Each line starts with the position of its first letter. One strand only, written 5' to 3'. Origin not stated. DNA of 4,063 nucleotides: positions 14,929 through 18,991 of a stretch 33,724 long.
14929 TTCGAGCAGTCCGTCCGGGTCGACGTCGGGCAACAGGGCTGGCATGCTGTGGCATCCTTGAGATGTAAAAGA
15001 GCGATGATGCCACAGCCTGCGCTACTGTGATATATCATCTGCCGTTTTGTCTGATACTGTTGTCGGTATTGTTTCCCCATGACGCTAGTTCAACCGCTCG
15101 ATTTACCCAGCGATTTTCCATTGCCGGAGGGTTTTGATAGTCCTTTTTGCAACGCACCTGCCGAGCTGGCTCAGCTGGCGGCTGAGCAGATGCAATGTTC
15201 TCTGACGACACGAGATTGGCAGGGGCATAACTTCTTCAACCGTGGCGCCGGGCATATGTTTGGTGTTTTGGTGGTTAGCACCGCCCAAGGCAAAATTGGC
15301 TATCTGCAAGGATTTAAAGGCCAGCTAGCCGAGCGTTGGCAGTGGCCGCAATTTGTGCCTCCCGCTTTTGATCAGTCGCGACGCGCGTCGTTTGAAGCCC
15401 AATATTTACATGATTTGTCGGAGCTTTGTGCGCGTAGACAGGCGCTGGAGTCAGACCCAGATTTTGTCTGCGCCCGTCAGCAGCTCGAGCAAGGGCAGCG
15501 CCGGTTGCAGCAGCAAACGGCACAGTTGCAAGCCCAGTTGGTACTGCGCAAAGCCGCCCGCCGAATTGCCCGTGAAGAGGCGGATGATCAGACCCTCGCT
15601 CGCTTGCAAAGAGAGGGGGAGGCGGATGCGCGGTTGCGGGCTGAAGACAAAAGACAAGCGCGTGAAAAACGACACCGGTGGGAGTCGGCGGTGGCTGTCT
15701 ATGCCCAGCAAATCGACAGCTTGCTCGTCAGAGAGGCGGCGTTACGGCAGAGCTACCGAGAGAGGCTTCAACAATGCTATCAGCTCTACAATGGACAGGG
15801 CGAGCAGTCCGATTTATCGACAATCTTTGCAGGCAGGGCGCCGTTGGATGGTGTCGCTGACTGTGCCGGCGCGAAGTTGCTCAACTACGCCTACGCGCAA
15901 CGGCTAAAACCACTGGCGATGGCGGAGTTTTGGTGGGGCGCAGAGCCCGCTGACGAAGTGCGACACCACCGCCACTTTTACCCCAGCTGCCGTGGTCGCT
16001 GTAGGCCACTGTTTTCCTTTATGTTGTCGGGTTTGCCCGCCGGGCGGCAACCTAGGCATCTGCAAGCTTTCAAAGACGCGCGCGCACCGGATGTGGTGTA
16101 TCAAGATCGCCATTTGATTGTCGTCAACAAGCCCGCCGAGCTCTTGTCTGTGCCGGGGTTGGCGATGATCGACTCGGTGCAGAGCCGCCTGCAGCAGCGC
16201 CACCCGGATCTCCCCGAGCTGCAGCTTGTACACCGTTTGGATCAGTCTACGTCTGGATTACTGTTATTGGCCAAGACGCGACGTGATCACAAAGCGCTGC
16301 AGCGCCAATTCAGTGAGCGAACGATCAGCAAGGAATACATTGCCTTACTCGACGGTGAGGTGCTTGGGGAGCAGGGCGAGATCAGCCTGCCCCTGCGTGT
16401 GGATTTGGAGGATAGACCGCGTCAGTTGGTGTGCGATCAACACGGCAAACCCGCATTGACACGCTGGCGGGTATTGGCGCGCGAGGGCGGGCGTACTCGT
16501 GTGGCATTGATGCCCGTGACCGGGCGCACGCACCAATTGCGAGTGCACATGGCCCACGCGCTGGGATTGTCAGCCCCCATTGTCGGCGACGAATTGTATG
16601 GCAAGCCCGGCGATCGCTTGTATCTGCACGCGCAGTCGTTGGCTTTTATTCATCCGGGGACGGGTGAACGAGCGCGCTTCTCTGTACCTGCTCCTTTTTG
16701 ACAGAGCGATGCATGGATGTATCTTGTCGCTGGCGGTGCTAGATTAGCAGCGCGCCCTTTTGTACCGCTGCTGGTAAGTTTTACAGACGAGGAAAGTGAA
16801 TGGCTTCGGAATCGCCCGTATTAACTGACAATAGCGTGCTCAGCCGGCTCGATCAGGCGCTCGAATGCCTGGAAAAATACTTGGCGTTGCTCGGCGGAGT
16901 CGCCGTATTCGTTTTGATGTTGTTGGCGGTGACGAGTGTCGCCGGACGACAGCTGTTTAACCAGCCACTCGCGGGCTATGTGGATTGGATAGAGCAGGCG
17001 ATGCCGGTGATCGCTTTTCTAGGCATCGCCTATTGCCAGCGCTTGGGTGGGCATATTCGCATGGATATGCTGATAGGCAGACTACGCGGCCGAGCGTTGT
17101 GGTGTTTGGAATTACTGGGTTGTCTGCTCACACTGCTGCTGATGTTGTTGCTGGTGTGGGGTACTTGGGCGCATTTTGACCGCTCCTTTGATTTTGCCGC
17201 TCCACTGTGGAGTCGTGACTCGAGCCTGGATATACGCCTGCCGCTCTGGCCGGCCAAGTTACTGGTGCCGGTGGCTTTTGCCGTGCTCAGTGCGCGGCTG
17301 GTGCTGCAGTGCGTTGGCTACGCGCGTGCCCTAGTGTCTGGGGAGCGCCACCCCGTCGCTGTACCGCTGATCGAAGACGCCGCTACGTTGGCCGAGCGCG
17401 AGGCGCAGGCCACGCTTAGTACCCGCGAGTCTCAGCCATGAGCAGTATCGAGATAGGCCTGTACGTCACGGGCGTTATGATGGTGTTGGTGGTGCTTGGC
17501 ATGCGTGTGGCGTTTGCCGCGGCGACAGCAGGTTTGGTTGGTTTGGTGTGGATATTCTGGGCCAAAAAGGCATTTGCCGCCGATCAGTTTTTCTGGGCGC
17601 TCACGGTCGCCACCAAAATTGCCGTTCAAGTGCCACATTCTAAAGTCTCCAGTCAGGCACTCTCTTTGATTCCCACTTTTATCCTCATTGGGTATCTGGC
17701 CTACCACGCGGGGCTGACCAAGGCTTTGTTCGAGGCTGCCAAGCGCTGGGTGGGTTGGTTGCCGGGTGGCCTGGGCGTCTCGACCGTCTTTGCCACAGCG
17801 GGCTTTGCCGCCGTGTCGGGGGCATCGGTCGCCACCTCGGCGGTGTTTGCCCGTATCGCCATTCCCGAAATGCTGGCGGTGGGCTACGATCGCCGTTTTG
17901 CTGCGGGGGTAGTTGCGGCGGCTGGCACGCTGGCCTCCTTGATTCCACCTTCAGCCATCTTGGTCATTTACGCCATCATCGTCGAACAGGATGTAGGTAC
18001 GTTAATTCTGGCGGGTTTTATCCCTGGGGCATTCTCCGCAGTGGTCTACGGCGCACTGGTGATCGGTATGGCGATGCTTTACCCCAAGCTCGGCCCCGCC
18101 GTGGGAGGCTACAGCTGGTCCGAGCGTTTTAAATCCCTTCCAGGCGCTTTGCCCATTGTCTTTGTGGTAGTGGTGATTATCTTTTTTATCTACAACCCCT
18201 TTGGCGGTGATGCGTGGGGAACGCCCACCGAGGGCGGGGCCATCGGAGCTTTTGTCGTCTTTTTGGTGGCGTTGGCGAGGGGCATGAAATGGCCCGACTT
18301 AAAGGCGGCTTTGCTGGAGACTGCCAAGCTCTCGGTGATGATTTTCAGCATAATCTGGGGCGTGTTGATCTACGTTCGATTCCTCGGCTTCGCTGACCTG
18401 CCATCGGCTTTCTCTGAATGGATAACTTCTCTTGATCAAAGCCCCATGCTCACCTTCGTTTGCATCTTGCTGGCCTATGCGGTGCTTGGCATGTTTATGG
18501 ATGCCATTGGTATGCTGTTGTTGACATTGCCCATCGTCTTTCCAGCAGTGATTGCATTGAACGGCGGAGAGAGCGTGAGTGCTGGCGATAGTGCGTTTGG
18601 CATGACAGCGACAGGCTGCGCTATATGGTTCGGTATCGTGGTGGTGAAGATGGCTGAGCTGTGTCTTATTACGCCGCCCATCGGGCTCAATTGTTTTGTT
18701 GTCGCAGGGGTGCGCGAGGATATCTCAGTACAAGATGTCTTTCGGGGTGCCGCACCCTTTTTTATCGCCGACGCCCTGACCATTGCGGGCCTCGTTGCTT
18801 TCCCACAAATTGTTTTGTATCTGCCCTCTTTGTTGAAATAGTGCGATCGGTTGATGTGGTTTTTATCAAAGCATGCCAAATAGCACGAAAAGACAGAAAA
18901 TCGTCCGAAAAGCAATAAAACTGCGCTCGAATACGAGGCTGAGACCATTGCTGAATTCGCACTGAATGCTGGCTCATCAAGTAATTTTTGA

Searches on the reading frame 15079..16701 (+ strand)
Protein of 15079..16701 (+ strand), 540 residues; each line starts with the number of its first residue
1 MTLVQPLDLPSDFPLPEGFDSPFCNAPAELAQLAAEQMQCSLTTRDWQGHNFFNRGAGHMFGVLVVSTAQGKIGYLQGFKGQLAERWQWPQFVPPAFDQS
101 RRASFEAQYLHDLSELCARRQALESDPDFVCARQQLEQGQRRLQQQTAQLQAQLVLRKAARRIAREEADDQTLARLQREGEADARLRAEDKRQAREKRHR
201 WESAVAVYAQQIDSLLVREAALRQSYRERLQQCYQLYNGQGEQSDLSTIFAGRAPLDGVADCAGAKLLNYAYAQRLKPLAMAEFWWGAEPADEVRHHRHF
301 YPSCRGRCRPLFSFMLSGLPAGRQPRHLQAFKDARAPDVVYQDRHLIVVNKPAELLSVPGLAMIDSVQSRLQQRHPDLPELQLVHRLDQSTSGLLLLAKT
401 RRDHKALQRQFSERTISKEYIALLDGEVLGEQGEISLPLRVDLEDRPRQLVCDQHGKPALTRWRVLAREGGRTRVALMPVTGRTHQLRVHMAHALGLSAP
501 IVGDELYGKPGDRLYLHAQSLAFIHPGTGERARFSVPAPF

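Call 48: search_protein_families(library=pfam, proteins=[window:15079-16701:+], max_evalue=0.00001)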
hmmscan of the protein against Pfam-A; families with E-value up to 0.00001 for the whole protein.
window:15079-16701:+ (540 aa): 1 family
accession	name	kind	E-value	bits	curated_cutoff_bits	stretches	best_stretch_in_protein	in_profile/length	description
PF00849.27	PseudoU_synth_2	-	1e-31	110.7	26.8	1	345-493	1-152/152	RNA pseudouridylate synthase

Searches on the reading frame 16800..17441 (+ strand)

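Call 48: search_protein_families(library=pfam, proteins=[window:16800-17441:+], max_evalue=0.00001)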
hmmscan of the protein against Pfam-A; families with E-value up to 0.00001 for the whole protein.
window:16800-17441:+ (213 aa): 1 family
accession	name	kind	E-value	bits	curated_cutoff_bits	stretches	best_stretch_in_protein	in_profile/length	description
PF04290.18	DctQ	-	9.5e-23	81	28.3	1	39-173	1-128/132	Tripartite ATP-independent periplasmic transporters, DctQ component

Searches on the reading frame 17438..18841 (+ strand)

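Call 49: search_protein_families(library=pfam, proteins=[window:17438-18841:+], max_evalue=0.00001)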
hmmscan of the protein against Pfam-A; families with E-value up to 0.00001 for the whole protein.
window:17438-18841:+ (467 aa): 1 family
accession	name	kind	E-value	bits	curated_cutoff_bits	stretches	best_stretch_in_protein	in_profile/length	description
PF06808.19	DctM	-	4.5e-70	237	23.8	1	12-458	2-413/413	Tripartite ATP-independent periplasmic transporter, DctM component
